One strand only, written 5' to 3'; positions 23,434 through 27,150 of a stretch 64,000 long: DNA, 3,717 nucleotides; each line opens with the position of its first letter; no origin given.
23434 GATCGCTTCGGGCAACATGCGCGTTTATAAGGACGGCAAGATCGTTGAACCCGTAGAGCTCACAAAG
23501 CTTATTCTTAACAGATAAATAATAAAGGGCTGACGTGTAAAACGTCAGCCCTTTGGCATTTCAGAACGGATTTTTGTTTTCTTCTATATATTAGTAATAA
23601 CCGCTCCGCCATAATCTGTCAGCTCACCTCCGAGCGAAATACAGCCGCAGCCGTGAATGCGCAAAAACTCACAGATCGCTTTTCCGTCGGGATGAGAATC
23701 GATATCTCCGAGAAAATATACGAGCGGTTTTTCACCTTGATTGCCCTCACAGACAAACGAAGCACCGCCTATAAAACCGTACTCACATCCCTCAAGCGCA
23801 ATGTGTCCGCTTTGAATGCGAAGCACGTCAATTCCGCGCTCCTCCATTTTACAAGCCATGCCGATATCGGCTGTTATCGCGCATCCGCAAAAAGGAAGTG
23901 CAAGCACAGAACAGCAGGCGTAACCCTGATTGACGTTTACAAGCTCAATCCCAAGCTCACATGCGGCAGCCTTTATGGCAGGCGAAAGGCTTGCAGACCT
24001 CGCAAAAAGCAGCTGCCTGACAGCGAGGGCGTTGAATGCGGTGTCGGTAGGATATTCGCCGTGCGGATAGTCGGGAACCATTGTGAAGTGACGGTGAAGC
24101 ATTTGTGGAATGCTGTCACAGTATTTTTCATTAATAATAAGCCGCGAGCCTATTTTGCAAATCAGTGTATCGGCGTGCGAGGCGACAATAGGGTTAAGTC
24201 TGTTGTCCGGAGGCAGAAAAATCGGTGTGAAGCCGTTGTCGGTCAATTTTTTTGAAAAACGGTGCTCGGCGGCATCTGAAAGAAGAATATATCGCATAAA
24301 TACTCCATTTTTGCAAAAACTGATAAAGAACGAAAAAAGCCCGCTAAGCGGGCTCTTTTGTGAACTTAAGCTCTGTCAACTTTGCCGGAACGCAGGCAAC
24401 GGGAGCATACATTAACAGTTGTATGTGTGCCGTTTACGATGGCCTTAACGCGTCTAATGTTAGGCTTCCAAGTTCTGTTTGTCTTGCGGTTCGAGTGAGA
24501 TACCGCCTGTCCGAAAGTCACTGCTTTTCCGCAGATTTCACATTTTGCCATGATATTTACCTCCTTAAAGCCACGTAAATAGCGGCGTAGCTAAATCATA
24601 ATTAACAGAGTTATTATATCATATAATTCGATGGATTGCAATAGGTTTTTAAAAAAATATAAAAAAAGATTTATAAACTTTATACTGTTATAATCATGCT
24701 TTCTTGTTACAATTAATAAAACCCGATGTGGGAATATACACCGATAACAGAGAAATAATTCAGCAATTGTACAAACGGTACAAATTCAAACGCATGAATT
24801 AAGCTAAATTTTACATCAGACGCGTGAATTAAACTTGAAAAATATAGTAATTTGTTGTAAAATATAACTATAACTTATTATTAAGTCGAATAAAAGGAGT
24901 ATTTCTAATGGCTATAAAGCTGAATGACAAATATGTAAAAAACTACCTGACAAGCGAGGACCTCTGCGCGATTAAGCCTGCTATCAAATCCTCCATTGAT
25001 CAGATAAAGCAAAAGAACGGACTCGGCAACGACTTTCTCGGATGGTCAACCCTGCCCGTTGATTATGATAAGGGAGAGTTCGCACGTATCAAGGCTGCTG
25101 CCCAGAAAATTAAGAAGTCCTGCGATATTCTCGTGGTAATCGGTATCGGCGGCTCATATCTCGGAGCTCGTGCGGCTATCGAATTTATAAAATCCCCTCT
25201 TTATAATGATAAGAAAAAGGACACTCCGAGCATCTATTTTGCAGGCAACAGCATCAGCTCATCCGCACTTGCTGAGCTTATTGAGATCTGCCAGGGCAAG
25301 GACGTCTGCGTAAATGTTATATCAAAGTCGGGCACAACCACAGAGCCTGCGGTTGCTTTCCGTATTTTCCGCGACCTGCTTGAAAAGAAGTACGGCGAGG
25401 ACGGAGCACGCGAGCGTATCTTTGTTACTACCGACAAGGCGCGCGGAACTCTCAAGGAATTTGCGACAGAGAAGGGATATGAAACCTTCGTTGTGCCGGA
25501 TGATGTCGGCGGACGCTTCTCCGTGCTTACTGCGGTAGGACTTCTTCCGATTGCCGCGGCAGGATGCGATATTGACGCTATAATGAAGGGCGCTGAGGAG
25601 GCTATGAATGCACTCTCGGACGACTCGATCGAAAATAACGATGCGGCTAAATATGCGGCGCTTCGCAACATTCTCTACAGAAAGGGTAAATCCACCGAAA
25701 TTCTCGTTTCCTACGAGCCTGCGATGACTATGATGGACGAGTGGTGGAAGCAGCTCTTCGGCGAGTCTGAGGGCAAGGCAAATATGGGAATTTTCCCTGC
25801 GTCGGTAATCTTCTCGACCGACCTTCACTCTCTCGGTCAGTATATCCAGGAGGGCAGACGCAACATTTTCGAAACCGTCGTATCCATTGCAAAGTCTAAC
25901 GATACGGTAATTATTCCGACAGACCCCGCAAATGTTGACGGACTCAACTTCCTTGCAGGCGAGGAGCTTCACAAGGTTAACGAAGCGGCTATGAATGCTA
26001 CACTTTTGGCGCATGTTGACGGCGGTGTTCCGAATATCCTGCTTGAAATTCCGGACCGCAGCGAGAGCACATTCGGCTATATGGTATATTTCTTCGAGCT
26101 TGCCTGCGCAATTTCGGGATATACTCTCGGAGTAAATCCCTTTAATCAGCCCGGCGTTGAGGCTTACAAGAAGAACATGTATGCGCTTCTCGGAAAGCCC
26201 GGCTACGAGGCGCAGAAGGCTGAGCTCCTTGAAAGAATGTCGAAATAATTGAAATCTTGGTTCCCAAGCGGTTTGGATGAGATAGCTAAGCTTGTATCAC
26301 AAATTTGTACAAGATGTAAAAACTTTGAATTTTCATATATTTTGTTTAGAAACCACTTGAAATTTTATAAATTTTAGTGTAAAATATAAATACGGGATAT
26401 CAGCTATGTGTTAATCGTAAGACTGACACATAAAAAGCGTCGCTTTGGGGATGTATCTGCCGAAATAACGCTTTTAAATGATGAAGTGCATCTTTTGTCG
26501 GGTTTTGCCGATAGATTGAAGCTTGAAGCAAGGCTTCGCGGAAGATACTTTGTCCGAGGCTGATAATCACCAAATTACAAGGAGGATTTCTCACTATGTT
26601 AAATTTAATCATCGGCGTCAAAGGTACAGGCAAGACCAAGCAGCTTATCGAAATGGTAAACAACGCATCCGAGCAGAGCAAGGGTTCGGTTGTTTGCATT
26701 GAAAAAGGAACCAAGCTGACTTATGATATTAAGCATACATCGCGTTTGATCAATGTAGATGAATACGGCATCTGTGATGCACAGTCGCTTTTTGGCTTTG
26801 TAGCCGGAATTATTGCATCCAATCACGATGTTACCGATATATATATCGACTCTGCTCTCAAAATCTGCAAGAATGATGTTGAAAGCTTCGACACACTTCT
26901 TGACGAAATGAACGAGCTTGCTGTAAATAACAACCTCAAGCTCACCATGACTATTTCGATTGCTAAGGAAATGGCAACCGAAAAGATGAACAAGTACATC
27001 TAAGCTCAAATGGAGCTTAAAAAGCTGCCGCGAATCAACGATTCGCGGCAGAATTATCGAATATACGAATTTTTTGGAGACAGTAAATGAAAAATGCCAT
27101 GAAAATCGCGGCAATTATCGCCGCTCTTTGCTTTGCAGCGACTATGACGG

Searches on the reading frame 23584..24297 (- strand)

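Call 7: search_protein_families(library=pfam, proteins=[window:23584-24297:-], max_evalue=1)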
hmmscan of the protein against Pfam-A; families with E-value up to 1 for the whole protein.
window:23584-24297:- (237 aa): 2 families
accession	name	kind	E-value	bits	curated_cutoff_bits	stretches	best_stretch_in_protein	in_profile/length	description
PF21778.2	DUF6873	-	1.1e-45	156.2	27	1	7-232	3-227/228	Family of unknown function (DUF6873)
PF12666.12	PrgI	-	0.061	14.3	27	1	81-148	8-70/91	PrgI family protein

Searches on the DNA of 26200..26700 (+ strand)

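Call 4: search_rna_families(source=window, start=26200, end=26700, threshold=evalue, max_evalue=10, show_alignments=3)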
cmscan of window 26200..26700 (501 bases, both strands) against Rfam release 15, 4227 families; matches with E-value up to 10: 2.
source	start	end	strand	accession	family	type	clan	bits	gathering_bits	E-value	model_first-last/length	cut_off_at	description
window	26305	26367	+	RF00150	SNORD42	Gene; snRNA; snoRNA; CD-box;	-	17.3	39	6.1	1-68/68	no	Small nucleolar RNA SNORD42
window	26470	26522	+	RF01168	SNORD126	Gene; snRNA; snoRNA; CD-box;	-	14.3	55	7.3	1-77/77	no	Small nucleolar RNA SNORD126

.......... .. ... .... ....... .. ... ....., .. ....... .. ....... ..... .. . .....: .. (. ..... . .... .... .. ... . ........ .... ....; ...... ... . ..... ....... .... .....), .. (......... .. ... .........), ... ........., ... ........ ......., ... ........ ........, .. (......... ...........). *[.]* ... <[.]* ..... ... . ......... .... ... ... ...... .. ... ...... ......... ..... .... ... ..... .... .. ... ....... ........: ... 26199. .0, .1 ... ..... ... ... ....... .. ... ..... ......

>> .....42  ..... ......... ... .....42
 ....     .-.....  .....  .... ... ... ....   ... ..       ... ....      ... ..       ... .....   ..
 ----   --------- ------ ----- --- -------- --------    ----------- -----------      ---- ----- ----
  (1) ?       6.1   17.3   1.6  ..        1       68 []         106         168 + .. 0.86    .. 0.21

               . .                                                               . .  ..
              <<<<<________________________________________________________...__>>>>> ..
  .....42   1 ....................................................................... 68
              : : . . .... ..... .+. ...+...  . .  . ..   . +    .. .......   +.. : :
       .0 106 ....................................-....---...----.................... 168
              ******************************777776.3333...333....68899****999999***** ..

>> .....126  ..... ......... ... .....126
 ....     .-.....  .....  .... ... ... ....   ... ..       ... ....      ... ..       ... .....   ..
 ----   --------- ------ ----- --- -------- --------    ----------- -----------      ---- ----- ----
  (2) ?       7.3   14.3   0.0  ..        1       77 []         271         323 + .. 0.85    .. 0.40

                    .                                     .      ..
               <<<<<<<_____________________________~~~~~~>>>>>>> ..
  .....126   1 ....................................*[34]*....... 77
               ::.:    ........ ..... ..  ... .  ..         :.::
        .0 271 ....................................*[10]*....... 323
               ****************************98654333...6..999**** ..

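Call 40: build_rna_model(alignment_id=A1, structure=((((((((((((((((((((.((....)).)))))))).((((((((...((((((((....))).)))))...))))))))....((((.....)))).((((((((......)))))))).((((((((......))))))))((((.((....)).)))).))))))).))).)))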
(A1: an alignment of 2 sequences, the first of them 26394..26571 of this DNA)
Model R1 built from alignment A1 (2 sequences, 178 columns); structure: as given.
model positions 178; base pairs 64; branch points 5; effective number of sequences 0.57; information 0.59 bits per position. Calibrated on 0.2 Mb of random sequence (short: E-values are rough).
structure used (alignment columns):
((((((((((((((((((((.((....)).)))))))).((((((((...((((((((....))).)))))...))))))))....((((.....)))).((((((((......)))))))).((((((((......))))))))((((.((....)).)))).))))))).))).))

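Call 56: search_dna_similar(query=window:26400-26565:+, collection=phages, mode=distant, max_evalue=0.01, max_rows=5)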
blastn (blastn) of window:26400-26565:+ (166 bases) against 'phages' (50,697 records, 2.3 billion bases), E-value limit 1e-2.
No match.

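Call 57: search_dna_similar(query=window:26400-26565:+, collection=plasmids, mode=distant, max_evalue=0.01, max_rows=5)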
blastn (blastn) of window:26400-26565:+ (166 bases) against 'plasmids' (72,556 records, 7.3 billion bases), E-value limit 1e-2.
No match.

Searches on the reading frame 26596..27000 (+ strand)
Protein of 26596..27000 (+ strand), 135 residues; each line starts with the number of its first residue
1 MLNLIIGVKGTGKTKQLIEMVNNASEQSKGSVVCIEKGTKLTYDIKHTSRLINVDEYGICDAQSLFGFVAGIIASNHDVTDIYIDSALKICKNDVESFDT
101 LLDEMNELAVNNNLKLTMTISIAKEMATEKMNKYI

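Call 7: search_protein_families(library=pfam, proteins=[window:26596-27000:+], max_evalue=1)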
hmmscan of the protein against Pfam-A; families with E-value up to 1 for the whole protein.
window:26596-27000:+ (135 aa): 5 families
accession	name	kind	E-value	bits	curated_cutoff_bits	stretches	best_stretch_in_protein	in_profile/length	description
PF10412.15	TrwB_AAD_bind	-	0.017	14.5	20.5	1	4-38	19-53/387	Type IV secretion-system coupling protein DNA-binding domain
PF13604.12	AAA_30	-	0.031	14.4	27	1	2-34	20-51/191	AAA domain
PF13479.12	AAA_24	-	0.043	14.1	27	1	4-87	6-73/195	AAA domain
PF07475.17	Hpr_kinase_C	-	0.065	13.2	33.3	1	4-122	22-137/171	HPr Serine kinase C-terminal domain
PF13245.12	AAA_19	-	0.19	12.4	25.1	0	4-120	15-114/134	AAA domain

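Call 8: search_protein_families(library=ncbifam, proteins=[window:26596-27000:+], max_evalue=1)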
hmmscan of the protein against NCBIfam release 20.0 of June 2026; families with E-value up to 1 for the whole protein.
window:26596-27000:+ (135 aa): 4 families
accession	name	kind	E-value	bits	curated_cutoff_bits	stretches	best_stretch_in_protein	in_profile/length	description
TIGR03819.1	heli_sec_ATPase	hypoth_equivalog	0.026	13.7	373.15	1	4-52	182-228/340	TadA family conjugal transfer-associated ATPase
NF041000.1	ATPase_ComGA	equivalog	0.039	13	300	1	2-37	130-165/267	competence type IV pilus ATPase ComGA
NF041053.1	CobW_rel_Se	equivalog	0.077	12.6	180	1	5-55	6-57/195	CobW-related selenoprotein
NF047389.1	ATPase_Sll1717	subfamily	0.1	11.7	75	1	3-37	32-62/454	P-loop ATPase, Sll1717 family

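Call 10: find_related_loci(query=window:26596-27000:+, collection=genome_contigs, flank=1500)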
Query window:26596-27000:+ (135 aa) in genome_contigs; peptide patterns used: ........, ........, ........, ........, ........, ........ (x = any residue, [..] = any of these).
253 stretches matched a pattern; 204 encode a relative of the query (tblastn E <= 1e-3); the best 80 are kept; 80 distinct loci.
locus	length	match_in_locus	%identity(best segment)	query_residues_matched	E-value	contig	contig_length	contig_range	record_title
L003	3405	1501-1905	77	1-135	7e-67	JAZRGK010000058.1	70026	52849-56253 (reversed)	MAG: Candidatus Flemingiibacterium sp. isolate T1900045490_YK20190184.MAGScoT_cleanbin_000005 SGB_7379_k141_1363087, who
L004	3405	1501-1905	76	1-135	1e-66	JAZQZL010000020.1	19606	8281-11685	MAG: Candidatus Flemingiibacterium sp. isolate T1900045155_TC20190149.MAGScoT_cleanbin_000011 SGB_4976_k141_2025937, who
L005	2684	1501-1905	75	1-135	2e-66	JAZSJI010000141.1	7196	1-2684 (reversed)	MAG: Candidatus Flemingiibacterium sp. isolate T1900044565_TS20190031.MAGScoT_cleanbin_000018 SGB_400_k141_1291665, whol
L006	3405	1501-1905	75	1-135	6e-66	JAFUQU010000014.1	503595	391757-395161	MAG: Clostridia bacterium isolate RGIG4741 Roe_deer_Rectum.Co__c539990, whole genome shotgun sequence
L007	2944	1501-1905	75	1-135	3e-66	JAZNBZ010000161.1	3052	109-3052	MAG: Candidatus Flemingiibacterium sp. isolate T1900044738_TS20190204.MAGScoT_cleanbin_000026 SGB_2036_k141_351132, whol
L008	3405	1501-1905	76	1-135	1e-65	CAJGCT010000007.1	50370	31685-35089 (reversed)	MAG: uncultured Clostridia bacterium isolate MAG28 genome assembly, contig: k141_2327797_length_50370_cov_10.0000, whole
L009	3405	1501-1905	75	1-135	2e-65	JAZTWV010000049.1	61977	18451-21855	MAG: Candidatus Flemingiibacterium sp. isolate T1900045332_YK20190021.MAGScoT_cleanbin_000022 SGB_6539_k141_2919116, who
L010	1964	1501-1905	76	1-135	8e-66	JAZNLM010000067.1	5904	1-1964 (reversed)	MAG: Candidatus Flemingiibacterium sp. isolate T1900044670_TS20190136.MAGScoT_cleanbin_000024 SGB_1580_k141_1686966, who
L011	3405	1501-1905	73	1-135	1e-64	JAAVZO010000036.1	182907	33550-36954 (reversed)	MAG: Clostridiales bacterium isolate ABMPRH_126_1 k141_1312204, whole genome shotgun sequence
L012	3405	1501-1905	74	1-135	3e-64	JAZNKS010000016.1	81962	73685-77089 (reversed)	MAG: Candidatus Flemingiibacterium sp. isolate T1900044674_TS20190140.MAGScoT_cleanbin_000004 SGB_1620_k141_1243718, who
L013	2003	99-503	73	1-135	4e-64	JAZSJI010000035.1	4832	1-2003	MAG: Candidatus Flemingiibacterium sp. isolate T1900044565_TS20190031.MAGScoT_cleanbin_000018 SGB_400_k141_1934619, whol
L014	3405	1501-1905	74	1-135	1e-63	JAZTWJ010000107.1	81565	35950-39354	MAG: Candidatus Flemingiibacterium sp. isolate T1900045334_YK20190023.MAGScoT_cleanbin_000027 SGB_6570_k141_2055063, who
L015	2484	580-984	73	1-135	8e-64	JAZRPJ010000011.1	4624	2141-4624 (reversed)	MAG: Candidatus Flemingiibacterium sp. isolate T1900045380_YK20190070.MAGScoT_cleanbin_000017 SGB_6884_k141_1700131, who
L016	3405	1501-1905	70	1-135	1e-62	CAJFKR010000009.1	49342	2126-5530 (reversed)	Candidatus Flemingibacterium merdigallinarum isolate Chicken_22_mag_3 genome assembly, contig: MAGpy_11413_22_idba_bin_3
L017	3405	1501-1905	73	1-135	1e-62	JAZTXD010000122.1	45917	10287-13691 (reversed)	MAG: Candidatus Flemingiibacterium sp. isolate T1900045331_YK20190020.MAGScoT_cleanbin_000017 SGB_6526_k141_2210096, who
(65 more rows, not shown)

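Call 25: find_encoding_contigs(protein=window:26596-27000:+, flank=1500, max_places=10)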
Protein window:26596-27000:+ (135 aa): no gene with exactly this product is on record in the collection.

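Call 45: find_homologous_proteins(query=window:26596-27000:+, max_evalue=0.001)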
Query window:26596-27000:+ (135 aa): 4431 proteins with E <= 0.001 among 4437 candidates; the best 120 are listed.
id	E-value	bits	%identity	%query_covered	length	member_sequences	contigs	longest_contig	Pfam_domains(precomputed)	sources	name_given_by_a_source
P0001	1.2e-79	283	100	100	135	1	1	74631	-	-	-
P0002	5.7e-63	229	78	100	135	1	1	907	-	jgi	-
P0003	7.7e-63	228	80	100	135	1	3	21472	-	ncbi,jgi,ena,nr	ncbi:MAG: hypothetical protein E7632_03090 [Ruminococcaceae bacterium]|nr:hypothetical protein [Osci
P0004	8.4e-63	228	79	100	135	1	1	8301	-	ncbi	-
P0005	4.4e-61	223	76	100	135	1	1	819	-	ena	-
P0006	3.0e-59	217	77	100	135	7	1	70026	-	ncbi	-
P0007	4.3e-59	216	77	100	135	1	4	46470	-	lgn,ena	-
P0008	8.1e-59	215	75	100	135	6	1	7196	-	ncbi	-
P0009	8.3e-59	215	75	100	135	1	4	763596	-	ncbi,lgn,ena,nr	ncbi:MAG: hypothetical protein IJ493_04940 [Clostridia bacterium]|nr:hypothetical protein [Clostridi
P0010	1.0e-58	215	76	100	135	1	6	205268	-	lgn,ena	-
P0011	1.0e-58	215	76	100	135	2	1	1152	-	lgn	-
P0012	1.8e-58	214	73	100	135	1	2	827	-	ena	-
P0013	1.9e-58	214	77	99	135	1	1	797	-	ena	-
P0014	2.4e-58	214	75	100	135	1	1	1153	-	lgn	-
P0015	2.8e-58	214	74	100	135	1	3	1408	-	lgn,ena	-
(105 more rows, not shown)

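Call 46: find_encoding_contigs(protein=P0003, flank=1200, max_places=3)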
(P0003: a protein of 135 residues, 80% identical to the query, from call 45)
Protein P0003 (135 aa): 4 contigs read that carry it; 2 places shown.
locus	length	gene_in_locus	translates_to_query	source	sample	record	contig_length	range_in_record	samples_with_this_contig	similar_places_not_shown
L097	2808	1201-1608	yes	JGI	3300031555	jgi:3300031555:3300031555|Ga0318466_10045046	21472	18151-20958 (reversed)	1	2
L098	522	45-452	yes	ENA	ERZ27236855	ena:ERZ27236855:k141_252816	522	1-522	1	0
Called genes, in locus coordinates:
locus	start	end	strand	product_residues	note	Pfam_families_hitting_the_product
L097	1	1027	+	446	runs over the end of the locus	PF00342:PGI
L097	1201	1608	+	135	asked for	-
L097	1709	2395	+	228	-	-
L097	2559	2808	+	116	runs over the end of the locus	-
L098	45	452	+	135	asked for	-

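Call 47: find_encoding_contigs(protein=P0004, flank=1200, max_places=2)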
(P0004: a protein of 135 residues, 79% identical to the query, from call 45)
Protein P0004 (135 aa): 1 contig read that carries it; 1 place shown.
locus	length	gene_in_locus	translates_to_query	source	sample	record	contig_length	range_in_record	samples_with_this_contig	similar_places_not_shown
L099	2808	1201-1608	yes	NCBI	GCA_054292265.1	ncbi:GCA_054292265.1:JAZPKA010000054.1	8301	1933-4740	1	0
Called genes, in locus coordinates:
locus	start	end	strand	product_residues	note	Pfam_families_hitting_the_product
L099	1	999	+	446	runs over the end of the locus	PF00342:PGI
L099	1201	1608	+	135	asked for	-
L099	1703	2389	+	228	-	-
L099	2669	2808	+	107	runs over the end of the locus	-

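Call 48: find_encoding_contigs(protein=P0002, flank=1200, max_places=2)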
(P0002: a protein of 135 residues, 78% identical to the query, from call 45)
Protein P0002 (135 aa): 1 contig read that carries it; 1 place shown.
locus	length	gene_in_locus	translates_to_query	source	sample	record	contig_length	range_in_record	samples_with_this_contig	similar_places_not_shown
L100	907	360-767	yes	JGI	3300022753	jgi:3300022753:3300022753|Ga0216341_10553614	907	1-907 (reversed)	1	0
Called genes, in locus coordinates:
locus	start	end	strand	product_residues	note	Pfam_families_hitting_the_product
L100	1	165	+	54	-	?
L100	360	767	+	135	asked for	-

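Call 53: search_solved_structures(query=A3, max_evalue=10)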
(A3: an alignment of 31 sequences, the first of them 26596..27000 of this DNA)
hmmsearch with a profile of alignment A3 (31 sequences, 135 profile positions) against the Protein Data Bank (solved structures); distinct sequences matched with E-value up to 10: 6.
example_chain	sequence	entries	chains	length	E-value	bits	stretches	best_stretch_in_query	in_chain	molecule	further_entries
5ls0_A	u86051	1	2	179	0.3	14.5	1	32-84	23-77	Soluble inorganic pyrophosphatase 1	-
4lug_A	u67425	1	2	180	0.3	14.5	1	32-84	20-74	Inorganic pyrophosphatase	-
9crn_A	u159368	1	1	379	1.1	12.8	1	45-104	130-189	Transglutaminase-like domain-containing protein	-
9n32_A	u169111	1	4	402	1.3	12.5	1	3-38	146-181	PilU protein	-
1zu4_A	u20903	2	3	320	1.3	12.5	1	4-116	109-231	ftsY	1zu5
4xhp_A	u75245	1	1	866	4.4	10.8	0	76-107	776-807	ParM hybrid fusion protein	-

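Call 58: predict_structure(alignment_id=A3)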
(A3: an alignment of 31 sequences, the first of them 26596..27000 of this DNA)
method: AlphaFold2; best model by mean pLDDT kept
length: 135 residues; sequences in the alignment: 31
mean_pLDDT: 95.6   pTM: 0.90
mean pLDDT of the five models: 95.6, 94.6, 93.6, 92.5, 91.9
residues with pLDDT >= 90: 125; 70-90: 10; 50-70: 0; < 50: 0
segments of 3 or more residues with pLDDT < 50: none
pLDDT, mean of each block of 10 residues (from residue 1): 93 94 92 95 93 97 98 95 98 98 98 97 95 96
secondary structure, 60 per line:
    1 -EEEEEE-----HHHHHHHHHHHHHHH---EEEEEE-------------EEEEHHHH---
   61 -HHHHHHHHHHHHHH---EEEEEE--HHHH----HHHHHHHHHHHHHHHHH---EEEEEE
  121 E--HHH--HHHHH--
elements in order: E2-7 H13-27 E31-36 E50-53 H54-57 H62-75 E79-84 H87-90 H95-111 E115-121 H129-133

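Call 61: fold_search(model_id=the predicted structure, library=pdb)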
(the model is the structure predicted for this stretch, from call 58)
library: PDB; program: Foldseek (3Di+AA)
matches with E <= 10: 1522; with E <= 0.001: 126
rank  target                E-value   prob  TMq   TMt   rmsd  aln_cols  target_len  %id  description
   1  2zud_A                7.9e-06  1.00  0.65  0.33   5.6       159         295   12  Crystal Structure of Left-handed RadA Filament (released 2009-04-07)
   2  2zuc_B                3.1e-05  1.00  0.68  0.33   5.5       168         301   14  Crystal structure of left-handed RadA filament (released 2009-04-07)
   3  8ouy_D                3.1e-05  1.00  0.60  0.38   6.1       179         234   14  Human RAD51B-RAD51C-RAD51D-XRCC2 (BCDX2) complex, 3.4 A resolution (released 2023-06-21)
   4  2zud_B                4.3e-05  1.00  0.70  0.34   4.6       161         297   12  Crystal Structure of Left-handed RadA Filament (released 2009-04-07)
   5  9q23_X                4.6e-05  1.00  0.64  0.39   5.2       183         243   13  DX2-CX3-RAD51 structure in the intermediate state (released 2026-03-04)
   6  9d4n_A                5.6e-05  1.00  0.61  0.29   6.0       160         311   12  The cryo-EM structure of the yeast Dmc1 filament bound to ssDNA in the presence of ATP (released 2025-01-22)
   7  4ijm_E                9.5e-05  1.00  0.71  0.22   4.1       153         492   15  Crystal structure of circadian clock protein KaiC A422V mutant (released 2013-02-13)
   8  2zrn                  1.1e-04  1.00  0.72  0.34   4.1       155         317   16  MsRecA Form IV (released 2008-12-09)
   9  7x1z_A                1.2e-04  1.00  0.69  0.21   4.6       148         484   14  Structure of the phosphorylation-site double mutant S431E/T432E of the KaiC circadian clock protein (released 2023-04-19)
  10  4tlc_E                1.2e-04  1.00  0.62  0.40   4.9       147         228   16  Crystal structure of N-terminal C1 domain of KaiC (released 2015-07-01)
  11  8rxc_C                1.4e-04  1.00  0.72  0.27   3.1       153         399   18  RadA helicase from Streptococcus pneumoniae coordinating dsDNA (released 2024-10-30)
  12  2zri                  1.4e-04  1.00  0.69  0.33   4.4       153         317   16  MsRecA Q196A ADP form IV (released 2008-12-09)
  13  8gbj_C                1.6e-04  1.00  0.70  0.33   7.7       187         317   12  Cryo-EM structure of a human BCDX2/ssDNA complex (released 2023-06-21)
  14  4ijm_D                1.7e-04  1.00  0.72  0.23   3.5       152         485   15  Crystal structure of circadian clock protein KaiC A422V mutant (released 2013-02-13)
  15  3s1a_C                1.8e-04  1.00  0.71  0.22   4.1       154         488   14  Crystal structure of the phosphorylation-site double mutant S431E/T432E of the KaiC circadian clock protein (released 2011-09-21)
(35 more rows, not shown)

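Call 67: search_protein_families(library=padloc, proteins=[window:26596-27000:+], max_evalue=0.1)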
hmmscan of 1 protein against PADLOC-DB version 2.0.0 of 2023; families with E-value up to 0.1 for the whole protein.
window:26596-27000:+ (135 aa): 3 families
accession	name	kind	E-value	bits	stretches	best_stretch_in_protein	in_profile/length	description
PDLC04140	mad8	-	5.2e-05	20.9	1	4-109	31-111/314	mads_8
PDLC01994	RtcR_PspF1--CARF_AAA_HTH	-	0.012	12.7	1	4-35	185-216/468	-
PDLC04164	AriA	-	0.037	11.6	1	2-32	29-60/253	-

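Call 68: search_protein_families(library=phrogs, proteins=[window:26596-27000:+], max_evalue=0.1)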
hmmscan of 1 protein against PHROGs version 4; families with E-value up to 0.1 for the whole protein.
window:26596-27000:+ (135 aa): 1 family
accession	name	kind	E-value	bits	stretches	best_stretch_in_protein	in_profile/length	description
phrog_592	-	other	0.037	14.8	1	2-107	4-108/193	thymidine kinase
